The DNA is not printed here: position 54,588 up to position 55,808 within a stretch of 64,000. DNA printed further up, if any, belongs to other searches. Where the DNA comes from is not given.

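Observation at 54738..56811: Coupled RNA ligase (Rnl1-like) plus nucleotidyltransferase-fold protein: candidate RNA-repair or counter-defence pair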

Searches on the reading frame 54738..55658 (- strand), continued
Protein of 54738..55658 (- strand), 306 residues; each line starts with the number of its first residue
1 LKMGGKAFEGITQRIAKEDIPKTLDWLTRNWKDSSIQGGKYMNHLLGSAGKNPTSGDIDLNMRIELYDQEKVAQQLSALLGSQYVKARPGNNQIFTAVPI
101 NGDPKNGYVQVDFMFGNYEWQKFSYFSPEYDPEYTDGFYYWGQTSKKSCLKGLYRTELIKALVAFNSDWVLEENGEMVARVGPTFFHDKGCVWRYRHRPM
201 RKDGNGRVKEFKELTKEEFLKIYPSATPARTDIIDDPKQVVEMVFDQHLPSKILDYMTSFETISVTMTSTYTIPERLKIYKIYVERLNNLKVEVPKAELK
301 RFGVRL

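Call 73: search_protein_families(library=pfam, proteins=[P0186, P0246, P0241, P0247, P0183, P0235, P0214, P0176, P0242, P0200], max_evalue=0.01)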
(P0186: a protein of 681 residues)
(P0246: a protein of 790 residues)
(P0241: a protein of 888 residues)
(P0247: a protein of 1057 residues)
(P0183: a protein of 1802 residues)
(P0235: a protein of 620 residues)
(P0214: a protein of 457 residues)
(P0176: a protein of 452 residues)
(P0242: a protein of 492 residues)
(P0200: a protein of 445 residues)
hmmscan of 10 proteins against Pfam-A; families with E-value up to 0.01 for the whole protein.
P0186 (681 aa): 5 families
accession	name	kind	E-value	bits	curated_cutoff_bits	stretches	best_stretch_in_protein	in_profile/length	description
PF13508.13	Acetyltransf_7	-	6.9e-14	52.4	27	2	318-376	29-83/84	Acetyltransferase (GNAT) domain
PF00583.31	Acetyltransf_1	-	8.3e-12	45.9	20.7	2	318-375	59-116/116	Acetyltransferase (GNAT) family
PF13673.13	Acetyltransf_10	-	2e-11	44.4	23.6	2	313-393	49-124/128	Acetyltransferase (GNAT) domain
PF08445.16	FR47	-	0.0035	17.7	22.1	0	320-378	23-80/86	FR47-like protein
PF14542.12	Acetyltransf_CG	-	0.0083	16.7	30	0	436-471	22-57/80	GCN5-related N-acetyl-transferase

P0246 (790 aa): 1 family
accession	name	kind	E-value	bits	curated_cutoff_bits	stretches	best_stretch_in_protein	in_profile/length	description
PF01068.26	DNA_ligase_A_M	-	4.2e-09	36.8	26.2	1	437-564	23-146/204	ATP dependent DNA ligase domain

P0241 (888 aa): 0 families

P0247 (1057 aa): 3 families
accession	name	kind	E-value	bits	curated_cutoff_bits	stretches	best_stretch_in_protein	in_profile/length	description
PF13508.13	Acetyltransf_7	-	8.5e-06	26.5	27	0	380-427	4-53/84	Acetyltransferase (GNAT) domain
PF00583.31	Acetyltransf_1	-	0.00041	21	20.7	0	375-432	29-89/116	Acetyltransferase (GNAT) family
PF06881.16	Elongin_A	-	0.0016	19.3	29.8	1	530-609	27-104/105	RNA polymerase II transcription factor SIII (Elongin) subunit A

P0183 (1802 aa): 4 families
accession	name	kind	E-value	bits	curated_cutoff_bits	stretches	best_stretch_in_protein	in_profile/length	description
PF00293.34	NUDIX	-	6.6e-11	42.8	21.1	1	1223-1291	4-71/134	NUDIX domain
PF01467.32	CTP_transf_like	-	1.2e-05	26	21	1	725-761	1-38/133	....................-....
PF22600.2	MTPAP-like_central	-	0.00019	22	27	0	32-117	23-102/139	Poly(A) RNA polymerase, mitochondrial-like, central palm domain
PF03748.19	FliL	-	0.0053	17.7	24.6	0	530-567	47-85/103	Flagellar basal body-associated protein FliL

P0235 (620 aa): 1 family
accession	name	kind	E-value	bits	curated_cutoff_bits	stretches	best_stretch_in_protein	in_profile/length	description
PF10075.15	CSN8_PSD8_EIF3K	-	0.0016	18.9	23.7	0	35-88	35-91/144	CSN8/PSMD8/EIF3K family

P0214 (457 aa): 0 families

P0176 (452 aa): 0 families

P0242 (492 aa): 0 families

P0200 (445 aa): 0 families

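Call 75: find_encoding_contigs(protein=P0246, flank=6000, max_places=2)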
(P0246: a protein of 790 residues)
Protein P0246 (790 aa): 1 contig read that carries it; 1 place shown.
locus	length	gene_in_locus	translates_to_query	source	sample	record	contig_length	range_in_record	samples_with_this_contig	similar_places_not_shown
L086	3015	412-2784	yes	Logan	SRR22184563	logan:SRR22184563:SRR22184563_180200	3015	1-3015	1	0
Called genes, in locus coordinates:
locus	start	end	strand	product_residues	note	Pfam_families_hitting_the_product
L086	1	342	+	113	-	?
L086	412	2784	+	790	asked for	PF01068:DNA_ligase_A_M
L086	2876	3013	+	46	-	?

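Call 78: find_encoding_contigs(protein=P0180, flank=8000, max_places=2)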
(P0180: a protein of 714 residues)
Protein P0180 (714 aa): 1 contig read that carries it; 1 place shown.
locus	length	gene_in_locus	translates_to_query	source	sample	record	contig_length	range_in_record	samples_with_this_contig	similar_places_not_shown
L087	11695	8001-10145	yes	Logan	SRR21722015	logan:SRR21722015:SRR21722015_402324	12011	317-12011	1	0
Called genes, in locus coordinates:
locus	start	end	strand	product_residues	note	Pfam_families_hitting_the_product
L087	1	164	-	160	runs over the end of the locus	?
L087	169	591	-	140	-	-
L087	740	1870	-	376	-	PF24308:DUF7487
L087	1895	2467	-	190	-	-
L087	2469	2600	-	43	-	-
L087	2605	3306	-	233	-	-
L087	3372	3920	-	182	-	-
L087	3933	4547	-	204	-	-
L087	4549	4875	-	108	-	-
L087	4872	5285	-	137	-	-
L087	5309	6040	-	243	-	-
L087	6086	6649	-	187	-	PF01467:CTP_transf_like (weak)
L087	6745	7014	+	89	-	-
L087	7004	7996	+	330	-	-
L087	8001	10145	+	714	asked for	-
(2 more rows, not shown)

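Call 79: find_encoding_contigs(protein=P0198, flank=8000, max_places=2)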
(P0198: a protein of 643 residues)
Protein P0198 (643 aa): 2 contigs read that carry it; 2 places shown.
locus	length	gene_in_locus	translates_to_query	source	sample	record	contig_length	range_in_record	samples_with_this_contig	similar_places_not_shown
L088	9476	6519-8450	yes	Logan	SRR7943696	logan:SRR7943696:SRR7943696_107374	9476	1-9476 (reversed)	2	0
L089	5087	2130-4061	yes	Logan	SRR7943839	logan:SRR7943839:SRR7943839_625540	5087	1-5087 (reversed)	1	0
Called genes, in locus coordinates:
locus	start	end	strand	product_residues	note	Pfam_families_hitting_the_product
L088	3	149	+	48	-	?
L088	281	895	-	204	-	PF13640:2OG-FeII_Oxy_3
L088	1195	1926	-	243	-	-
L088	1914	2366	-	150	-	-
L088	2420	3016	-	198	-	-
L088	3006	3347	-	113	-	-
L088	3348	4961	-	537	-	-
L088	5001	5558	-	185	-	PF01467:CTP_transf_like (weak)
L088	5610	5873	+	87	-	-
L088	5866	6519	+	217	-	-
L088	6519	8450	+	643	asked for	-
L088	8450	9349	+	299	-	-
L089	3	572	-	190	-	?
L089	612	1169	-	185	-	PF01467:CTP_transf_like (weak)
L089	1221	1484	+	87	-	-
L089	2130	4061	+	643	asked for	-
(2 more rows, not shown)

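Call 89: search_dna_similar(query=L084:4995-6188:+, collection=phages, mode=protein, max_rows=40, rows=spread)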
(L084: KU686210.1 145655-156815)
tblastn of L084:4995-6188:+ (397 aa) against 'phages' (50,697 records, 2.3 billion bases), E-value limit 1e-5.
Records with a match: 468; places in all: 470; records where one place covers at least 80% of the query: 336.
Best place of each record, by identity: >=99% 2; 60-80% 4; <60% 462.
By first word of the organism name: Synechococcus 368; Cyanophage 61; Prochlorococcus 24; Methylophilales 4; Marine 3; Pelagibacter 2; Vibrio 2; Phage 1; Stenotrophomonas 1; Pseudoalteromonas 1; and 1 more.
By host as written in the record: - 174; Synechococcus 107; Synechococcus sp. 37; Synechococcus sp. WH7803 28; Synechococcus sp. WH8102 19; Synechococcus sp. WH 7803 15; Synechococcus sp. MW02 14; Synechococcus sp. WH8109 6; and 31 more.
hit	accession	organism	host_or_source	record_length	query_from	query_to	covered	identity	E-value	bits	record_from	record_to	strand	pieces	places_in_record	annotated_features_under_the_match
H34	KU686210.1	Synechococcus phage S-WAM1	Synechococcus sp.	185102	1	397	100%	100.0%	0e+0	816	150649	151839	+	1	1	hypothetical protein (x2) | cytitidyltransferase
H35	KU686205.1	Synechococcus phage S-CAM9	Synechococcus sp.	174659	1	397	100%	46.4%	4e-110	360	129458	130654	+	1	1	hypothetical protein (x2)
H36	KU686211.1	Synechococcus phage S-WAM2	Synechococcus sp.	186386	6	395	98%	41.1%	2e-84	286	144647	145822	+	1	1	hypothetical protein | cytitidyltransferase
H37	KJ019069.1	Synechococcus phage ACG-2014j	-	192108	6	395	98%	40.0%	2e-81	277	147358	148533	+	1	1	hypothetical protein | cytitidyltransferase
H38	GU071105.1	Prochlorococcus phage Syn1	Synechococcus sp. WH8101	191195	6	395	98%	39.6%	4e-81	276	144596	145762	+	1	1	hypothetical protein | cytitidyltransferase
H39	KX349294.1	Cyanophage S-RIM44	Synechococcus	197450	6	395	98%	39.1%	6e-79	270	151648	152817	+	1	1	hypothetical protein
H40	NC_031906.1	Synechococcus phage S-CAM3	Synechococcus sp.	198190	6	395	98%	38.5%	2e-79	272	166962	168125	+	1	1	hypothetical protein | cytidyltransferase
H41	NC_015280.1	Prochlorococcus phage P-HM1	Prochlorococcus sp. MED4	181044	6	395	98%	33.9%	3e-70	245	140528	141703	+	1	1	hypothetical protein | cytidyltransferase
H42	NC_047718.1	Synechococcus phage ACG-2014b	-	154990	4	395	99%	29.3%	8e-24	109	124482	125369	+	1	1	hypothetical protein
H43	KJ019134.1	Synechococcus phage ACG-2014b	-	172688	4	395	99%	29.3%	8e-24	109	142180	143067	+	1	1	hypothetical protein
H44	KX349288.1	Synechococcus phage S-RIM8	Synechococcus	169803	4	395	99%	29.1%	1e-24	112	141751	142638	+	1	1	hypothetical protein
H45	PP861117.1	Synechococcus phage QB2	Synechococcus sp. MW02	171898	4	395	99%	29.1%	8e-23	106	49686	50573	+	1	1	hypothetical protein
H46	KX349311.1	Cyanophage S-RIM12_RW_04_0310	Synechococcus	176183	4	395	99%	28.9%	3e-25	114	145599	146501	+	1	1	hypothetical protein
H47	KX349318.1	Cyanophage S-RIM12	Synechococcus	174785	4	395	99%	28.8%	1e-22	106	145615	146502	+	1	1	hypothetical protein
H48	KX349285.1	Synechococcus phage S-RIM8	Synechococcus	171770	4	395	99%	28.3%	3e-22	104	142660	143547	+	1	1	hypothetical protein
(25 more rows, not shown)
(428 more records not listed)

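Call 90: search_dna_similar(query=L084:1162-2541:+, collection=phages, mode=protein, max_rows=5, max_evalue=1e-60)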
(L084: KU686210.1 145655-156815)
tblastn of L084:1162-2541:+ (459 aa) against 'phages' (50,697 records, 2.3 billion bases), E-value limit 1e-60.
Records with a match: 2385; places in all: 2387; records where one place covers at least 80% of the query: 2377.
Best place of each record, by identity: >=99% 2; 80-90% 2; 60-80% 425; <60% 1956.
By first word of the organism name: Escherichia 639; Synechococcus 377; Klebsiella 318; Salmonella 195; Vibrio 123; Shigella 89; Aeromonas 81; Acinetobacter 71; Cyanophage 61; Enterobacter 59; and 48 more.
By host as written in the record: - 442; Escherichia coli 271; Klebsiella pneumoniae 108; Synechococcus 107; Synechococcus sp. 38; Escherichia coli O157:H7 35; Salmonella enterica 30; Aeromonas salmonicida 29; and 512 more.
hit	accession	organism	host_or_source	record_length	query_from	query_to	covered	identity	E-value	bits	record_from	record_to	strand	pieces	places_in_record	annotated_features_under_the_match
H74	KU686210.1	Synechococcus phage S-WAM1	Synechococcus sp.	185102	1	459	100%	100.0%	0e+0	949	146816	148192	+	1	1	DNA primase/helicase | 2OG-Fe(II) oxygenase superfamily domain containing protein | MazG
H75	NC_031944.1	Synechococcus phage S-WAM1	Synechococcus sp.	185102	1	459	100%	100.0%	0e+0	949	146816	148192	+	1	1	DNA primase/helicase | 2OG-Fe(II) oxygenase | MazG-like pyrophosphatase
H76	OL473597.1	Synechococcus phage S-SZBM1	Synechococcus sp. CB0101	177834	1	459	100%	82.6%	0e+0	807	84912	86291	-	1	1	DNA primase/helicase | nucleoside triphosphate pyrophosphohydrolase | 2OG-Fe(II) oxygenase superfamily protein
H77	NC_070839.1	Synechococcus phage S-SZBM1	Synechococcus sp. CB0101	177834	1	459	100%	82.6%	0e+0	807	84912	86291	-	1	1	DnaB-like replicative helicase | MazG-like pyrophosphatase | 2OG-Fe(II) oxygenase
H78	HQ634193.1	Cyanophage P-RSM6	Prochlorococcus NATL2A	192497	1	459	100%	77.8%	0e+0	754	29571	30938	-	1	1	DNA primase/helicase | hypothetical protein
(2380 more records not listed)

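Call 99: find_related_loci(query=A2, collection=genome_contigs, flank=6000)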
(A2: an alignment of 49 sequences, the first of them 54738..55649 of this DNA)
Query A2 (303 aa) in genome_contigs; peptide patterns used: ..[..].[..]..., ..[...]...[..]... (x = any residue, [..] = any of these).
26 stretches matched a pattern, but none encodes a relative of the query by tblastn (E <= 1e-3).

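Call 104: find_homologous_proteins(query=P0246, max_evalue=0.00001)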
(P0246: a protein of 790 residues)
Query P0246 (790 aa): 5 proteins with E <= 0.00001 among 8000 candidates.
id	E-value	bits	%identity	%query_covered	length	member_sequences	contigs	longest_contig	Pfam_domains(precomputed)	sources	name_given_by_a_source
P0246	0.0e+0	1816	100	100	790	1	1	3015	PF01068.27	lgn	-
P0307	0.0e+0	1049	61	97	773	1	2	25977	PF01068.27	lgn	-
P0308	3.8e-287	973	55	97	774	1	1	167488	PF01068.27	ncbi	-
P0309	2.7e-284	963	55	97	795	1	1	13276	PF01068.27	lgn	-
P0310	1.0e-273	928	55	97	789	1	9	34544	PF01068.27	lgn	-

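Call 105: find_encoding_contigs(protein=P0308, flank=10000, max_places=1)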
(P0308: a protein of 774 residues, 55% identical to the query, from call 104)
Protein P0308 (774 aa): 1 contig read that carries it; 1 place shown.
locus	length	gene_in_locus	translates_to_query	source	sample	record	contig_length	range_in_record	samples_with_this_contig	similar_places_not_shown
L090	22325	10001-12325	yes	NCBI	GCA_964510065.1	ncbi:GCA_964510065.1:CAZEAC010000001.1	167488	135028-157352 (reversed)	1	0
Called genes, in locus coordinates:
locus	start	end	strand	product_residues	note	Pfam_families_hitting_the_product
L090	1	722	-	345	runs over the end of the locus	PF07991:KARI_N, PF01450:KARI_C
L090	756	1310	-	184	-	PF13291:ACT_4 (faint), PF01842:ACT, PF22629:ACT_AHAS_ss, PF13710:ACT_5, PF10369:ALS_ss_C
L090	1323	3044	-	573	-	PF02776:TPP_enzyme_N, PF00205:TPP_enzyme_M, PF02775:TPP_enzyme_C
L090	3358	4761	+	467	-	PF00330:Aconitase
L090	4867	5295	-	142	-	-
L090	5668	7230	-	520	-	-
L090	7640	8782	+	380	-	-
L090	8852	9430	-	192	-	-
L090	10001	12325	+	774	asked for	PF01068:DNA_ligase_A_M (weak)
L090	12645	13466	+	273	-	-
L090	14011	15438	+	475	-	-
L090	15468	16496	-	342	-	PF13458:Peripla_BP_6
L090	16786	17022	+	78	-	-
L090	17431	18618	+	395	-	PF07811:TadE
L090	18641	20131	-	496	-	PF00392:GntR, PF00155:Aminotran_1_2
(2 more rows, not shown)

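Call 106: find_encoding_contigs(protein=P0310, flank=10000, max_places=1)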
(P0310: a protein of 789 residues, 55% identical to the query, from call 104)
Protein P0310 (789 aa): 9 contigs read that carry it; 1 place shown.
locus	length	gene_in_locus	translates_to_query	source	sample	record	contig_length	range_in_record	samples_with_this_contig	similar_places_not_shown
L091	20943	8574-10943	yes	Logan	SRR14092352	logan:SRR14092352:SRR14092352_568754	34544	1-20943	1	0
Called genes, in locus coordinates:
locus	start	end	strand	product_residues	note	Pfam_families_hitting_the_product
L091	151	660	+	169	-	-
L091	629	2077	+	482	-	PF02310:B12-binding (faint), PF04055:Radical_SAM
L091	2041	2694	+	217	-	-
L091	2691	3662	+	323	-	PF13353:Fer4_12 (weak), PF04055:Radical_SAM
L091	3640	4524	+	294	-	PF11899:DUF3419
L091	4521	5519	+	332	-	PF02655:ATP-grasp_3 (faint), PF08443:RimK (faint)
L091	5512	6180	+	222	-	PF05175:MTS (weak), PF13489:Methyltransf_23, PF13847:Methyltransf_31, PF08241:Methyltransf_11, PF08242:Methyltransf_12 (weak), PF13649:Methyltransf_25 (weak)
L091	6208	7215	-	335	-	-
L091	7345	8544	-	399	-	-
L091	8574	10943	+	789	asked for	PF01068:DNA_ligase_A_M (faint)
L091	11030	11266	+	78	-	-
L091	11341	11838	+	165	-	-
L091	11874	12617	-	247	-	PF03118:RNA_pol_A_CTD (faint)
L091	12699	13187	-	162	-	PF00903:Glyoxalase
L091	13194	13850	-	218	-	PF17837:4PPT_N, PF01648:ACPS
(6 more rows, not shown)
